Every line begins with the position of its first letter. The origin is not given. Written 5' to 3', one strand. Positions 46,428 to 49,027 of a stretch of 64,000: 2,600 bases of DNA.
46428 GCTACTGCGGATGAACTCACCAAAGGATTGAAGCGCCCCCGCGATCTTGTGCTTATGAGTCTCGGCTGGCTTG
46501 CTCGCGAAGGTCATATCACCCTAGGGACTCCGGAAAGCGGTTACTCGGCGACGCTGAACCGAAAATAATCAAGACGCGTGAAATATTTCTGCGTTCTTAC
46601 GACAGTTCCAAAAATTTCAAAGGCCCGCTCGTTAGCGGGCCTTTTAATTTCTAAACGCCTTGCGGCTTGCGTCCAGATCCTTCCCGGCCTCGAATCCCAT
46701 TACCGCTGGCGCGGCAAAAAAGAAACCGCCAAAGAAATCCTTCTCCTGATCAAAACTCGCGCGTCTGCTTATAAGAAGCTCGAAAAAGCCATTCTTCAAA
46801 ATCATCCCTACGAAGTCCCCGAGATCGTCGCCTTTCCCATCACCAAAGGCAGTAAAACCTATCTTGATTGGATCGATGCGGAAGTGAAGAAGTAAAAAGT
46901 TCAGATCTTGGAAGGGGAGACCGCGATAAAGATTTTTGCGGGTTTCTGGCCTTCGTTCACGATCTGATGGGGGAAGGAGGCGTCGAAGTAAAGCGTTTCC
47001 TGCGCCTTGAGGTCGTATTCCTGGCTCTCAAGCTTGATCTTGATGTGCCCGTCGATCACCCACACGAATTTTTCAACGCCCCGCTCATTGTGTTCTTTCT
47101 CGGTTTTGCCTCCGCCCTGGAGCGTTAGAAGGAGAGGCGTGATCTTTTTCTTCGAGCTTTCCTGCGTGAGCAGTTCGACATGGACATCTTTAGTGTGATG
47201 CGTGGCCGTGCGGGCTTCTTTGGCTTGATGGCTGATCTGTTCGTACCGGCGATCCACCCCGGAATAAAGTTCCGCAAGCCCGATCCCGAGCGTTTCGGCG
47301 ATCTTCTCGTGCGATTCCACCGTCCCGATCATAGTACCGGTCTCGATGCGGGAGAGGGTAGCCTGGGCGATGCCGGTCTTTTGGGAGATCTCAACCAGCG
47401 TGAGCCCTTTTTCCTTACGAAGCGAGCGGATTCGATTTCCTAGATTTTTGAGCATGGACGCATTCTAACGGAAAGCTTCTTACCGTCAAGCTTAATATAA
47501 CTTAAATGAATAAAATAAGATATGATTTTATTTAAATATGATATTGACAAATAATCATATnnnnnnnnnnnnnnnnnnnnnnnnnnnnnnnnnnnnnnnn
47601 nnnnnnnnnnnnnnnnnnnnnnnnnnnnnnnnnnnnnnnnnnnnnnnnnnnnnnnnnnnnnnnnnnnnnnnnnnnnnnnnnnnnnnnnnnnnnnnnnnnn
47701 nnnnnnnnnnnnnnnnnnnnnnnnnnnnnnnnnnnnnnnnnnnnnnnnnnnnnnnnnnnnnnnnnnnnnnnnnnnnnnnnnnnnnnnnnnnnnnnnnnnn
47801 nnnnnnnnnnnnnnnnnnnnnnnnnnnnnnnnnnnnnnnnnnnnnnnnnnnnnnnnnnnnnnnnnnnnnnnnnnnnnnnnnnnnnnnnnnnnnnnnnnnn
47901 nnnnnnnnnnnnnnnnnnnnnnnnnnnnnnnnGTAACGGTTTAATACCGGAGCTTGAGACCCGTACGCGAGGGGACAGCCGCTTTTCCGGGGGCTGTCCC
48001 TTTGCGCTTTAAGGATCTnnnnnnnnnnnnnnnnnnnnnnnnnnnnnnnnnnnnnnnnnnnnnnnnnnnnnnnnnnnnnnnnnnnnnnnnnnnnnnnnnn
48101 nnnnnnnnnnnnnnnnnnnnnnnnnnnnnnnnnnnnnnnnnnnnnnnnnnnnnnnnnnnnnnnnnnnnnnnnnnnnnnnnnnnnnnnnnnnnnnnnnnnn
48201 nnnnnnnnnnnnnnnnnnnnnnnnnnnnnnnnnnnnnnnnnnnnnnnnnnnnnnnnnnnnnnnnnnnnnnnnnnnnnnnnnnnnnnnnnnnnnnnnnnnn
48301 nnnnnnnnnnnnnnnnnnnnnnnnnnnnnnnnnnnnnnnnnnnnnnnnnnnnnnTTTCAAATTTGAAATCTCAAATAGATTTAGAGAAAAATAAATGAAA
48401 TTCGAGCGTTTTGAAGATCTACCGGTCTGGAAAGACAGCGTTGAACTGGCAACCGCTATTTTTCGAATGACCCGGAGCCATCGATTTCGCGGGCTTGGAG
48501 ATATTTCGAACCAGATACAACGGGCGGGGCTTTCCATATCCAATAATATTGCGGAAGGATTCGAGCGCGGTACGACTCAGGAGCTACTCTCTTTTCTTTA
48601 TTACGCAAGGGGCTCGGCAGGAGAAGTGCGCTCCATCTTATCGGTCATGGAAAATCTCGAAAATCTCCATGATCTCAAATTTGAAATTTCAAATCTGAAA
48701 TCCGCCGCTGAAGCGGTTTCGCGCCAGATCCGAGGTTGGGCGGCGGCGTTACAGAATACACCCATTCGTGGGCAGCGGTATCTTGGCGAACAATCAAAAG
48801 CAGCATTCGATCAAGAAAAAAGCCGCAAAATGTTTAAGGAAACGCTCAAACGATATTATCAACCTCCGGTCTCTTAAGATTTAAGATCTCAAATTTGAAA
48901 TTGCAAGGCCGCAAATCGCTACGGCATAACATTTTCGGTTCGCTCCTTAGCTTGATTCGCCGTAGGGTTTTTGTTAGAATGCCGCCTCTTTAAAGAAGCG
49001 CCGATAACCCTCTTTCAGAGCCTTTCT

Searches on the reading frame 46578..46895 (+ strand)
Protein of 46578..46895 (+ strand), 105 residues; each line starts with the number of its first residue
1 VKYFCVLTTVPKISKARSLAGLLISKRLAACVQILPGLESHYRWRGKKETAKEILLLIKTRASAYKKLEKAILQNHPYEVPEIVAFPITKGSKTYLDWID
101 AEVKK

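Call 79: search_protein_families(library=pfam, proteins=[window:46578-46895:+], max_evalue=0.00001)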
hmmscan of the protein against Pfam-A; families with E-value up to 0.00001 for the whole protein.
window:46578-46895:+ (105 aa): 1 family
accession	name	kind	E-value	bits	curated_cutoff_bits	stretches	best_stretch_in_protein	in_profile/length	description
PF03091.20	CutA1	-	8.2e-37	125.4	22.4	1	5-101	2-98/99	CutA1 divalent ion tolerance protein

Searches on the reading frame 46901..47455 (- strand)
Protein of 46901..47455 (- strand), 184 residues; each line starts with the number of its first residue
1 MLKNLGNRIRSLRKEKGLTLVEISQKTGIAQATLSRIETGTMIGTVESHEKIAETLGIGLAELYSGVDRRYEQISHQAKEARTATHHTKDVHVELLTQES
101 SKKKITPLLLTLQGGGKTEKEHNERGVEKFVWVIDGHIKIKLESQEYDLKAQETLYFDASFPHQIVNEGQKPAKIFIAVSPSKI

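Call 79: search_protein_families(library=pfam, proteins=[window:46901-47455:-], max_evalue=0.00001)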
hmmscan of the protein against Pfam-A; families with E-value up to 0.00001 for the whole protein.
window:46901-47455:- (184 aa): 5 families
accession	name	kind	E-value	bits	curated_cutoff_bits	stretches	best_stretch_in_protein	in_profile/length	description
PF07883.17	Cupin_2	-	7.4e-13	48.4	27.2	1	109-176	2-67/70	Cupin domain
PF01381.28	HTH_3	-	3.9e-11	43.3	23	1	9-63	1-55/55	Helix-turn-helix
PF12844.13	HTH_19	-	2e-10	40.8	30.2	1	6-68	1-63/64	Helix-turn-helix domain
PF13560.12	HTH_31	-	1.8e-08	35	27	1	5-62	2-60/64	Helix-turn-helix domain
PF13443.12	HTH_26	-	5e-06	27.1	22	1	8-64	1-58/63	Cro/C1-type HTH DNA-binding domain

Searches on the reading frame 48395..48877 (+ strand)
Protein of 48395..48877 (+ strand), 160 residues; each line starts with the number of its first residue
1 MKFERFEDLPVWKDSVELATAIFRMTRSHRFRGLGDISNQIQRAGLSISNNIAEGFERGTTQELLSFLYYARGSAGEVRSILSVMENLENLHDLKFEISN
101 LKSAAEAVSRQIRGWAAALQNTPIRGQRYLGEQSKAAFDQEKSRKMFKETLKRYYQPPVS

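Call 33: search_protein_families(library=ncbifam, proteins=[window:48395-48877:+])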
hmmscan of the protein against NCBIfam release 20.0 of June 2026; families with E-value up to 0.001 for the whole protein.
window:48395-48877:+ (160 aa): 3 families
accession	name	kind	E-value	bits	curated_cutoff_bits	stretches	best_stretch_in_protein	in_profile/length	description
TIGR02436.1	TIGR02436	subfamily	7.3e-23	80.9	24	1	11-115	1-104/109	four helix bundle protein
NF008912.0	PRK12275.1-6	subfamily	3.8e-21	75.3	124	1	5-93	2-87/117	hypothetical protein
NF008911.0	PRK12275.1-2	subfamily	2.7e-17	63.4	137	1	5-97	3-95/118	hypothetical protein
